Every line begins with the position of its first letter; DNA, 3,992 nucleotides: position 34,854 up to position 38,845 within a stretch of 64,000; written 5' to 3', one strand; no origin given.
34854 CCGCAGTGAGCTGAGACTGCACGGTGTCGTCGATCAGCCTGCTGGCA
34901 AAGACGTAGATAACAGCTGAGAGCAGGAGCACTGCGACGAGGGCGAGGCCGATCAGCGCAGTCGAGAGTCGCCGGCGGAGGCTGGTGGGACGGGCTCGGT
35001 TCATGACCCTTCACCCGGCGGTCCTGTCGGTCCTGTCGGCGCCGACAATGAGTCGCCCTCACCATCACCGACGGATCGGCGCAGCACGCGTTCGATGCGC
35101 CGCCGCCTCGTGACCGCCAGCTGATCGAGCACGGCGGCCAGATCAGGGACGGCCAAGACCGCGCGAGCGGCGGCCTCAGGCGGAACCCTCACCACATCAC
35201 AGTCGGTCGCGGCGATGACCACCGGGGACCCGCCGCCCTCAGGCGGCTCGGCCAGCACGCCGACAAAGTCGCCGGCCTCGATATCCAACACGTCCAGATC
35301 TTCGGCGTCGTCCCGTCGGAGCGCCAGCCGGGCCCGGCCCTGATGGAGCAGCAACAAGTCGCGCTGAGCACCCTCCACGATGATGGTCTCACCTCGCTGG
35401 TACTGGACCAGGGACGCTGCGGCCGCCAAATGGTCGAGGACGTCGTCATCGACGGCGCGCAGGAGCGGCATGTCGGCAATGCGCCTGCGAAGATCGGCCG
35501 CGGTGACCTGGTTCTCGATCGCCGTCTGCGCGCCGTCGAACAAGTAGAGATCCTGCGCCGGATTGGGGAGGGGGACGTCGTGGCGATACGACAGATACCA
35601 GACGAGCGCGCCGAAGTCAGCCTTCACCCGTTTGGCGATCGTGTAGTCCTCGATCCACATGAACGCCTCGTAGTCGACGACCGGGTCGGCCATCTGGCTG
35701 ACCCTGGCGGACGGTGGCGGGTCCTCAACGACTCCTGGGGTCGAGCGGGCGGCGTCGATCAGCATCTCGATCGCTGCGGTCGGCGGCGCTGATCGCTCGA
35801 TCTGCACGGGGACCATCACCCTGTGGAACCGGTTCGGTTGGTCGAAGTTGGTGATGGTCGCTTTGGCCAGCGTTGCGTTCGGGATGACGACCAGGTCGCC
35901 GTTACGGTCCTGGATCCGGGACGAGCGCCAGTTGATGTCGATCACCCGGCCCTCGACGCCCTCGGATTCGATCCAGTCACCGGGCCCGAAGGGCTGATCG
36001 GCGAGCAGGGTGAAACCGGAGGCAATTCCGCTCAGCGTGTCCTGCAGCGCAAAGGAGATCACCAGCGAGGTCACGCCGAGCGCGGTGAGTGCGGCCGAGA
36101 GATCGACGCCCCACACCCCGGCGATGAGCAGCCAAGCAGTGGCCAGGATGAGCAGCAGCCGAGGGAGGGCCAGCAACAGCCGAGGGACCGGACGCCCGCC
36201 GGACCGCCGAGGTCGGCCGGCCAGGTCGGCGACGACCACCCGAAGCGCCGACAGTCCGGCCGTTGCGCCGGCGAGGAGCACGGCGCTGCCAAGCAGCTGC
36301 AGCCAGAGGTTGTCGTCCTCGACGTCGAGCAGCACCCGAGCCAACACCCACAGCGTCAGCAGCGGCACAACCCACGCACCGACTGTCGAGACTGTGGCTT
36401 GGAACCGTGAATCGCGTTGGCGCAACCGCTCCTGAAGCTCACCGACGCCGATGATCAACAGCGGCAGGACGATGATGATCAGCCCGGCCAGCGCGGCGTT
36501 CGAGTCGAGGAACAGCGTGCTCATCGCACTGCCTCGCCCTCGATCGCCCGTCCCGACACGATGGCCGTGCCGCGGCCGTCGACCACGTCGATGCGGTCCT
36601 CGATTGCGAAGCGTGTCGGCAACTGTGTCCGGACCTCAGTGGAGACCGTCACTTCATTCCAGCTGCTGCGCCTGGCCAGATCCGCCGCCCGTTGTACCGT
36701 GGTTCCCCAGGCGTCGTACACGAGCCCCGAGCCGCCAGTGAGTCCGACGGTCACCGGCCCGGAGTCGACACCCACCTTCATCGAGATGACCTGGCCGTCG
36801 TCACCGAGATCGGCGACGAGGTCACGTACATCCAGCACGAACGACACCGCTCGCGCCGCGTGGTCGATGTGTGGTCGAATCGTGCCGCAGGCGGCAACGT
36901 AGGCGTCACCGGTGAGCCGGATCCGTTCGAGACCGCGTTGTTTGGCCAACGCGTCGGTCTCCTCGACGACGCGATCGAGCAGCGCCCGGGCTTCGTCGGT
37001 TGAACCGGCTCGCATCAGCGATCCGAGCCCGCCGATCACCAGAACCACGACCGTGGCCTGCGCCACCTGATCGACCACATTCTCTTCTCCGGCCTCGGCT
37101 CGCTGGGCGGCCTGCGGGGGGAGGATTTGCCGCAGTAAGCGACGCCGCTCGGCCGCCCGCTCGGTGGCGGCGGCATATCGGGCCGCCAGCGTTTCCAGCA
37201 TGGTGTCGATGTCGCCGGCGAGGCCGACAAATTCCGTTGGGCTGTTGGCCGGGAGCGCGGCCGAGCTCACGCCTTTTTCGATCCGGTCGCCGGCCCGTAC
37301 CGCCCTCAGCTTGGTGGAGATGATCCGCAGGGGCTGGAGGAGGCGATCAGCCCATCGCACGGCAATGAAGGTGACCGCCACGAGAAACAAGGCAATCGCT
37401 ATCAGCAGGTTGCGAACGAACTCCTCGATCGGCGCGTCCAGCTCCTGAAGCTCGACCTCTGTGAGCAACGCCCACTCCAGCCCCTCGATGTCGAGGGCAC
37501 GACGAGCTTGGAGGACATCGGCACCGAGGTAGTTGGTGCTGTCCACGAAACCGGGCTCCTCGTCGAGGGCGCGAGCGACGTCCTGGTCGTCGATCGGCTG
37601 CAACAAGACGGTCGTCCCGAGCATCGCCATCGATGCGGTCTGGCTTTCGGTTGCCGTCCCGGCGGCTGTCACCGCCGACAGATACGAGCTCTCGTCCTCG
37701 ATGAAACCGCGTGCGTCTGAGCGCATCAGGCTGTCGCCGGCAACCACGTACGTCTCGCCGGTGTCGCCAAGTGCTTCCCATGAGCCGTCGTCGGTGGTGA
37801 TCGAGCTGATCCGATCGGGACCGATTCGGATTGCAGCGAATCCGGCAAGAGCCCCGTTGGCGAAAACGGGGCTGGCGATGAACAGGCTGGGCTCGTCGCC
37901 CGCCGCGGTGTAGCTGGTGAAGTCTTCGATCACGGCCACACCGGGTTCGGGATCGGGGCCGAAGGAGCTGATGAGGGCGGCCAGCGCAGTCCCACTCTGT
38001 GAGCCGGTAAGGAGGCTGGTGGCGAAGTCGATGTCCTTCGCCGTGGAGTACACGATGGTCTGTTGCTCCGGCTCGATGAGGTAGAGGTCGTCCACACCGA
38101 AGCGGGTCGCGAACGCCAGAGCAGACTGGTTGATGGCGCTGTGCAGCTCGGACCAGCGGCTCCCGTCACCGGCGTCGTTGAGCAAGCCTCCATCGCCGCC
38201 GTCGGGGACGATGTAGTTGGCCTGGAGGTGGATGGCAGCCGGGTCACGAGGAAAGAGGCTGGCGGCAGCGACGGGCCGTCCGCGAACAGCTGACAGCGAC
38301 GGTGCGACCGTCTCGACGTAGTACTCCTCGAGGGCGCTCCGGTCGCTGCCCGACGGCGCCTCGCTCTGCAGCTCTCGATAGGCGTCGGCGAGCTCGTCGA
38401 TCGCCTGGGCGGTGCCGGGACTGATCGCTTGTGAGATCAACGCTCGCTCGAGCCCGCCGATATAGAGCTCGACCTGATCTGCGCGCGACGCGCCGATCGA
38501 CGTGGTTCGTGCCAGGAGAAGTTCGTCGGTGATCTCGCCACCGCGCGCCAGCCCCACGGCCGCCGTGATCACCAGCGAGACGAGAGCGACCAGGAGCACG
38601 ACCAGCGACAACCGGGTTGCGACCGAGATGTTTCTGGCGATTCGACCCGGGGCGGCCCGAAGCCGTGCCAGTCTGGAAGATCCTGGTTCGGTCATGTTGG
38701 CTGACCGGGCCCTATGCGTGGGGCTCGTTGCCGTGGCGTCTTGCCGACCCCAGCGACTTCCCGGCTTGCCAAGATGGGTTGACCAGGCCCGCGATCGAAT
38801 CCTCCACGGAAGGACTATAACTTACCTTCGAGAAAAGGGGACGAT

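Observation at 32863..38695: Two Cache-HAMP 'cyclases' bracket an MscS channel carrying a cNMP-binding-like domain, and all three nucleotide sites look degenerate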

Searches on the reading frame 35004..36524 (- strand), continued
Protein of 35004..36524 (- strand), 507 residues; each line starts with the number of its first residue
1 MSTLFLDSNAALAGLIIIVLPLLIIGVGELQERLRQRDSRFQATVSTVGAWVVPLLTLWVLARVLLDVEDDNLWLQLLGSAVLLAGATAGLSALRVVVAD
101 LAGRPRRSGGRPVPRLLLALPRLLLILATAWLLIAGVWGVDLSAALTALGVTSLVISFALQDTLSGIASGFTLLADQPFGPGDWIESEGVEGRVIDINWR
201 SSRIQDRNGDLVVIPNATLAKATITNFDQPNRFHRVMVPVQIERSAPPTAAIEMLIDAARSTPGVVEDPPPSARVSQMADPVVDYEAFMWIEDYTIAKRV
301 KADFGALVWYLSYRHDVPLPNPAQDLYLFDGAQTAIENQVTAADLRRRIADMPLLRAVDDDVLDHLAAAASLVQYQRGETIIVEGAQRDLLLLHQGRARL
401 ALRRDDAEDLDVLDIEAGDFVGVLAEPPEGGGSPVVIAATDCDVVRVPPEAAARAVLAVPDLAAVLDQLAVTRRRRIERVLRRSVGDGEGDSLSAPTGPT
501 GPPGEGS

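Call 77: fold_search(model_id=the predicted structure, library=pdb)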
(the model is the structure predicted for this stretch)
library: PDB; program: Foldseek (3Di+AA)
matches with E <= 10: 1362; with E <= 0.001: 620
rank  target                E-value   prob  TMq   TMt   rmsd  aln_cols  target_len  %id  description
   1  9h2s_A                1.4e-13  1.00  0.24  0.34  15.7       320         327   17  a YnaI-MscS chimera in a closed conformation purified in DDM with additional lipids showing ligand-filled pore and poc (released 2025-09-24)
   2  5aji_D                4.7e-13  1.00  0.23  0.38  14.9       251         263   22  MscS D67R1 high resolution (released 2015-07-08)
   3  9h2v_A                5.8e-13  1.00  0.25  0.35  14.3       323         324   17  a YnaI-MscS chimera in an open conformation purified in DDM showing ligand-filled pockets (released 2025-09-24)
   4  7onj_A                6.5e-13  1.00  0.24  0.40  15.0       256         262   21  Mechanosensitive channel MscS solubilized with LMNG in open conformation (released 2021-09-01)
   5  5aji_E                7.6e-13  1.00  0.23  0.38  15.0       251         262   22  MscS D67R1 high resolution (released 2015-07-08)
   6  7onl_A                7.6e-13  1.00  0.18  0.33  17.2       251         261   21  Mechanosensitive channel MscS solubilized with DDM in closed conformation (released 2021-09-01)
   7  5aji_F                8.0e-13  1.00  0.24  0.41  14.7       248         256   21  MscS D67R1 high resolution (released 2015-07-08)
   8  5aji_A                8.0e-13  1.00  0.23  0.38  14.9       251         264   22  MscS D67R1 high resolution (released 2015-07-08)
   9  5aji_G                9.3e-13  1.00  0.24  0.41  14.6       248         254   21  MscS D67R1 high resolution (released 2015-07-08)
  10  6pwo_A                9.8e-13  1.00  0.18  0.32  17.4       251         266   22  MscS DDM (released 2020-01-08)
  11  7ux1_A                1.7e-12  1.00  0.26  0.20  18.1       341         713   17  EcMscK in an Open Conformation (released 2022-11-23)
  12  5aji_B                1.7e-12  1.00  0.24  0.41  14.7       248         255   21  MscS D67R1 high resolution (released 2015-07-08)
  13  2oau_A                1.7e-12  1.00  0.18  0.34  16.3       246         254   21  Mechanosensitive Channel of Small Conductance (MscS) (released 2007-01-09)
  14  2vv5_A                2.5e-12  1.00  0.22  0.38  14.9       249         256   22  The open structure of MscS (released 2008-08-05)
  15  7dlu_A                2.5e-12  1.00  0.18  0.33  15.9       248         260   26  Mechanosensitive channel MscS K180R mutant (released 2022-03-02)
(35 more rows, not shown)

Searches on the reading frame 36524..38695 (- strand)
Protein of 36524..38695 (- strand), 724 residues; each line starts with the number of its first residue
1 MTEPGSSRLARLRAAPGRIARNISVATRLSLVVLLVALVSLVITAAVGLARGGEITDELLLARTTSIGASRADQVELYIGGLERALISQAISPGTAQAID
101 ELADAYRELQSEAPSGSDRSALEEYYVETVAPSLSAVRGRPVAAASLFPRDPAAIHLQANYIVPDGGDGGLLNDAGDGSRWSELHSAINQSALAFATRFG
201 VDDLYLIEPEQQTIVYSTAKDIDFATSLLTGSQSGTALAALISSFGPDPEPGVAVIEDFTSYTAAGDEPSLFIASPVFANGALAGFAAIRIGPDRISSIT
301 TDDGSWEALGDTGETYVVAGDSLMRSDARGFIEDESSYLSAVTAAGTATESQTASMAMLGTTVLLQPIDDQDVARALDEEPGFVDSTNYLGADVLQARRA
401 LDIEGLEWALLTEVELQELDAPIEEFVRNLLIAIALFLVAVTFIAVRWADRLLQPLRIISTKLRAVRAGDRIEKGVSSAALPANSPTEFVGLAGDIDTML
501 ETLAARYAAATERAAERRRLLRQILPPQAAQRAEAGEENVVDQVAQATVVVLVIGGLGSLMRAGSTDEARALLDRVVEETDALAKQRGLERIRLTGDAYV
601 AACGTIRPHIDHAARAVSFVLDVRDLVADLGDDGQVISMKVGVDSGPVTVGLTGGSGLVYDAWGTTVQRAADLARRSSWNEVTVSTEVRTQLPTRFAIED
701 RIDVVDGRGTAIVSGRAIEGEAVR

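Call 3: search_protein_families(library=pfam, proteins=[window:36524-38695:-], max_evalue=1)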
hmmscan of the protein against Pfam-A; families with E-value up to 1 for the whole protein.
window:36524-38695:- (724 aa): 4 families
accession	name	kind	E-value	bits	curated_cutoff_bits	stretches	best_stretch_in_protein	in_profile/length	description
PF00211.25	Guanylate_cyc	-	2.2e-21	76.7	21.9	1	545-703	7-167/183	Adenylate and Guanylate cyclase catalytic domain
PF00672.30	HAMP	-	0.045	14.5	25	1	451-503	5-51/53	HAMP domain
PF10414.14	CysG_dimeriser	-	0.11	12.7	23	0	512-546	21-55/58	Sirohaem synthase dimerisation region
PF17432.8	DUF3458_C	-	0.14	12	24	1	497-576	106-185/320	Domain of unknown function (DUF3458_C) ARM repeats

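Call 4: search_protein_families(library=ncbifam, proteins=[window:36524-38695:-], max_evalue=1)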
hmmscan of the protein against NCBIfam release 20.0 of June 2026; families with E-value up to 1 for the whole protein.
window:36524-38695:- (724 aa): 2 families
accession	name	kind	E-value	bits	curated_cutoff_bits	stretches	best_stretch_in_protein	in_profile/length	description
NF058645.1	MCPCtpMPsAe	equivalog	7.6e-05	21.7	900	1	398-547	177-321/558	methyl-accepting chemotaxis protein CtpM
NF052314.1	T9SS_HK_PorY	subfamily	0.14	11.2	350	1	396-508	102-209/418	PorY family sensor histidine kinase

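Call 5: search_solved_structures(query=window:36524-38695:-, max_evalue=0.01, show_alignments=4)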
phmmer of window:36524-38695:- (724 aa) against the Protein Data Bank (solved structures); distinct sequences matched with E-value up to 0.01: 37.
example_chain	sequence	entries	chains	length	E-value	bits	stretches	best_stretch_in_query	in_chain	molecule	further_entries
7yz9_A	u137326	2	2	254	3.8e-26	95.1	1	505-709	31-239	Adenylate cyclase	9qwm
4p2f_A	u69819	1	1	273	6.6e-26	94.3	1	504-709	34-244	Adenylate cyclase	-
4p2x_A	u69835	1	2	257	7.2e-26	94.2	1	510-709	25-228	Adenylate cyclase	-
4p2m_A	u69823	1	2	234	1.5e-25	93.2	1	518-709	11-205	Adenylate cyclase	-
7yzi_A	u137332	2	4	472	2.5e-25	92.4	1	505-709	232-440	Adenylate cyclase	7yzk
5o5k_A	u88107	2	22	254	6.1e-21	77.9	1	508-709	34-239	Adenylate cyclase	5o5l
1yk9_A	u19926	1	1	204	4.2e-20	75.1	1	541-710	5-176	Adenylate cyclase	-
5oyh_A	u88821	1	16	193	9.7e-17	64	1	562-709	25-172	Nucleotide cyclase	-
8sl3_A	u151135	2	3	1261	6.3e-16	61.3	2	512-701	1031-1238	Adenylate cyclase type 5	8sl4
6aoa_A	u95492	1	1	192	9.6e-16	60.7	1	562-710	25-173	Bacterio-rhodopsin/guanylyl cyclase 1 fusion protein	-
6sir_A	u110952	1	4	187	3.1e-15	59.1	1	561-709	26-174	Nucleotide cyclase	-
7pd4_A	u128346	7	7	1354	1.8e-14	56.5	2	542-712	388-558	Adenylate cyclase 9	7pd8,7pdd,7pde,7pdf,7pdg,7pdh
9u3p_A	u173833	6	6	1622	2e-14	56.4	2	542-714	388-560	Adenylate cyclase type 9,Protein M2-1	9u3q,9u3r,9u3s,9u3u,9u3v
6r4o_A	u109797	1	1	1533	2.5e-14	56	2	542-712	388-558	Adenylate cyclase 9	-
6r3q_A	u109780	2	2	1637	3e-14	55.8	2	542-712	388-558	Adenylate cyclase 9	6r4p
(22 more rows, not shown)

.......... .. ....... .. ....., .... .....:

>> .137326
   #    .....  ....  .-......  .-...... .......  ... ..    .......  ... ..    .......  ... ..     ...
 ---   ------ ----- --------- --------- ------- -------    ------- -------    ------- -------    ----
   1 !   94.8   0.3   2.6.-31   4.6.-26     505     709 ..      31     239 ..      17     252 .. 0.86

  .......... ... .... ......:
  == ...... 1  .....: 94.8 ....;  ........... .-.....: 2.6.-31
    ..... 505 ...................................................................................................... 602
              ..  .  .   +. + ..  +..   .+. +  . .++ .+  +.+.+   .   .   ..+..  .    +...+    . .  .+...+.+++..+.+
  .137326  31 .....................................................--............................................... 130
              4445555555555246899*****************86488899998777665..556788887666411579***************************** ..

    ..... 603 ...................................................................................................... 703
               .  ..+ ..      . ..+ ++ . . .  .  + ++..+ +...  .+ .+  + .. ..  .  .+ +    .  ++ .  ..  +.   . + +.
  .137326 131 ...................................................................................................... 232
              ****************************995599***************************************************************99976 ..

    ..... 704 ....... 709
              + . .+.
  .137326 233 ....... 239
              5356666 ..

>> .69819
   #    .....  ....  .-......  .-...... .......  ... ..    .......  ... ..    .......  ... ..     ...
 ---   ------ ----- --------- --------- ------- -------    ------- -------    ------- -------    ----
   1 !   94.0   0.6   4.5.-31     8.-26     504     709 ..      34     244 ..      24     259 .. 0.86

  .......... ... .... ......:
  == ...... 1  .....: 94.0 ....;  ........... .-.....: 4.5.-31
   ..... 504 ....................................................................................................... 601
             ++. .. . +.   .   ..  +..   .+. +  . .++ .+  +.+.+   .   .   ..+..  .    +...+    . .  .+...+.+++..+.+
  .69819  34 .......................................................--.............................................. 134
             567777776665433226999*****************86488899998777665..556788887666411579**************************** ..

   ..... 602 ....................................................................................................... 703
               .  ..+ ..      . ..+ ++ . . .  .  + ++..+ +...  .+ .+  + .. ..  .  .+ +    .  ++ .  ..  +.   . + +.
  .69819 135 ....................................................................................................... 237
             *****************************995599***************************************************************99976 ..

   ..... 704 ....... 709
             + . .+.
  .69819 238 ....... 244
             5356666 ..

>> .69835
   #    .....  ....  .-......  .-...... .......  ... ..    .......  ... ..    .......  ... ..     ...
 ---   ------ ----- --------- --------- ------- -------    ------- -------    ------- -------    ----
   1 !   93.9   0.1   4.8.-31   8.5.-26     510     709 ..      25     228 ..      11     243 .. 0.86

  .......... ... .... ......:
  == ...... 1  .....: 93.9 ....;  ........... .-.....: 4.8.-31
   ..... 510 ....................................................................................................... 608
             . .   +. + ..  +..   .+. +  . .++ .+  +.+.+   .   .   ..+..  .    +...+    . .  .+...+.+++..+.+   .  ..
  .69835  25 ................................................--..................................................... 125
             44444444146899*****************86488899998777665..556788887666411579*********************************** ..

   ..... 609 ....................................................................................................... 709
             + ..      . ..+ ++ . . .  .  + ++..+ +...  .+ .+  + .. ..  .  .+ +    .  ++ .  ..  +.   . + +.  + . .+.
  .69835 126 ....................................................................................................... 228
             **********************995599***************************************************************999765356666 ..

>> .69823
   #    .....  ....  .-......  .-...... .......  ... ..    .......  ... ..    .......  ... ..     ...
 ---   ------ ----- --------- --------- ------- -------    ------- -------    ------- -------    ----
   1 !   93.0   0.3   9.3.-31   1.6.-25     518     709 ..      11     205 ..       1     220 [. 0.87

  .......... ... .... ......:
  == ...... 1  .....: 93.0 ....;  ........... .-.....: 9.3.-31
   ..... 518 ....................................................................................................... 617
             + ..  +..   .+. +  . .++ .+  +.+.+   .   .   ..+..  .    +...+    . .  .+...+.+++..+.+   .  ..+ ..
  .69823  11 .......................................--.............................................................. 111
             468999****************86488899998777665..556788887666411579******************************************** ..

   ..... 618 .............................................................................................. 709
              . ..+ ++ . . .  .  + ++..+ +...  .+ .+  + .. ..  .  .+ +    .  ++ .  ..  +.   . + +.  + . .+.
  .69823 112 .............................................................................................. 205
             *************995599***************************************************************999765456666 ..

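Call 76: search_protein_families(library=padloc, proteins=[window:36524-38695:-], max_evalue=0.01)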
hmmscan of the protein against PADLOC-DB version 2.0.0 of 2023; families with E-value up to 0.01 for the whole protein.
window:36524-38695:- (724 aa): 0 families

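Call 91: search_protein_families(library=pfam, alignment_id=A5, max_evalue=0.01)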
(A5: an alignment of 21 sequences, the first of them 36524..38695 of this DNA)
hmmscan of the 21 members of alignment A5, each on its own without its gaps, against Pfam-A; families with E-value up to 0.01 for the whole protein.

A. member 1, window:36524-38695:- (724 aa): 1 family
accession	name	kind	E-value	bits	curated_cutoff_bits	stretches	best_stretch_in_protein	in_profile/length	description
PF00211.25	Guanylate_cyc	-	2.2e-21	76.7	21.9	1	545-703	7-167/183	Adenylate and Guanylate cyclase catalytic domain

B. families by the number of members that match (of 21 scanned): 4 families
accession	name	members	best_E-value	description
PF00211.25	Guanylate_cyc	21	1.1e-21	Adenylate and Guanylate cyclase catalytic domain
PF02743.24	dCache_1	6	1.3e-13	Cache domain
PF00672.30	HAMP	5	3.1e-05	HAMP domain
PF10414.14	CysG_dimeriser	2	0.0032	Sirohaem synthase dimerisation region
